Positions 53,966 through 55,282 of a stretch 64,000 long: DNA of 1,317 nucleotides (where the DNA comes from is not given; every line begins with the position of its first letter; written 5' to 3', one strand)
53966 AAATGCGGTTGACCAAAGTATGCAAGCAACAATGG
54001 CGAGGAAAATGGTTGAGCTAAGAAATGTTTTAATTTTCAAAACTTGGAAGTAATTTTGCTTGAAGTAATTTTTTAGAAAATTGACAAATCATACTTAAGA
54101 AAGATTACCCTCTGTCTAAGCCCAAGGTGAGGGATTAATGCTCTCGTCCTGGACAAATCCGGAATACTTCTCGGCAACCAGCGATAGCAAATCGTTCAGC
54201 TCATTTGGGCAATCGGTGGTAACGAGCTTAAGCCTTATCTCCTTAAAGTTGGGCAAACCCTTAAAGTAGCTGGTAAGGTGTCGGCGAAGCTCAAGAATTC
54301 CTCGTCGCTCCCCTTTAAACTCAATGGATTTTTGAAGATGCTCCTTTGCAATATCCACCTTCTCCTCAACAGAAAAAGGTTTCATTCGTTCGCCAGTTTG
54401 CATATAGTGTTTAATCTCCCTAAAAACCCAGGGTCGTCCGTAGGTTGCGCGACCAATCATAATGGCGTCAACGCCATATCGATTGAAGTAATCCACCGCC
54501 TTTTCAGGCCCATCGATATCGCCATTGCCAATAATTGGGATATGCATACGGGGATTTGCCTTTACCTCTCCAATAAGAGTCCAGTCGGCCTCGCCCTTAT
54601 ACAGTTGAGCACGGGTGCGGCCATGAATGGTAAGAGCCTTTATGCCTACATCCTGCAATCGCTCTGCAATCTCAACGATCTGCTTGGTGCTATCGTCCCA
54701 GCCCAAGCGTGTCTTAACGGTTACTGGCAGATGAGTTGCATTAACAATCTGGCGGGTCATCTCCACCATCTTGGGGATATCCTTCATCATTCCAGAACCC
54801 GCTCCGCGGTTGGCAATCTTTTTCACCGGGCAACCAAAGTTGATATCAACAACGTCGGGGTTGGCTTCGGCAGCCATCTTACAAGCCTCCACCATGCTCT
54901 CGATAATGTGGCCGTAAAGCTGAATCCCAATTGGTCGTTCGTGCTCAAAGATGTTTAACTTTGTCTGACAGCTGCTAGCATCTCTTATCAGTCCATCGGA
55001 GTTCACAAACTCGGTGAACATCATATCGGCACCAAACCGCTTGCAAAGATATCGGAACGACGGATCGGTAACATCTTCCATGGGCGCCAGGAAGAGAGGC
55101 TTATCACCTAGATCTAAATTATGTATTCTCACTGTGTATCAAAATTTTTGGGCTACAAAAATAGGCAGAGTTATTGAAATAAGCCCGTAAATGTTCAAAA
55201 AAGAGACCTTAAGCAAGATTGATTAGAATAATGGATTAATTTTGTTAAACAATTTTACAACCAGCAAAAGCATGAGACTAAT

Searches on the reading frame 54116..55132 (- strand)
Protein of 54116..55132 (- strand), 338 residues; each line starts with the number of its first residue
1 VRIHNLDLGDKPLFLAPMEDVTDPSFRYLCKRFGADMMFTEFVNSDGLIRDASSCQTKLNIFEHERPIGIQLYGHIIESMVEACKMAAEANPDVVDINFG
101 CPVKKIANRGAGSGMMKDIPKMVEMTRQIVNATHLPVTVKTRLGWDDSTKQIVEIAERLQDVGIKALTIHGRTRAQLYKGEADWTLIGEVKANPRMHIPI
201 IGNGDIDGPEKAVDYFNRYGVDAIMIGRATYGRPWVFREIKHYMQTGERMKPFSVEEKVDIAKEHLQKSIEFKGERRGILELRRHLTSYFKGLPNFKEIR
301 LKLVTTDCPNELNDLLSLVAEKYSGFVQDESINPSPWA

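Call 12: search_protein_families(library=pfam, proteins=[window:54116-55132:-], max_evalue=0.001)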
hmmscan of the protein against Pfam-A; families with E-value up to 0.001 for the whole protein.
window:54116-55132:- (338 aa): 4 families
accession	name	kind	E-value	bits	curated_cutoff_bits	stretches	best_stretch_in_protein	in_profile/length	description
PF01207.24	Dus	-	9.8e-85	284.8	20.4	1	15-302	2-288/311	Dihydrouridine synthase (Dus)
PF01180.27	DHO_dh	-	3.7e-05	23.5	27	0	186-244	229-287/291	Dihydroorotate dehydrogenase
PF13714.12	PEP_mutase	-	6.3e-05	23.1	31.5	1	118-194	53-132/240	Phosphoenolpyruvate phosphomutase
PF04055.27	Radical_SAM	-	9.1e-05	23.1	29.5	1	140-230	21-111/166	Radical SAM superfamily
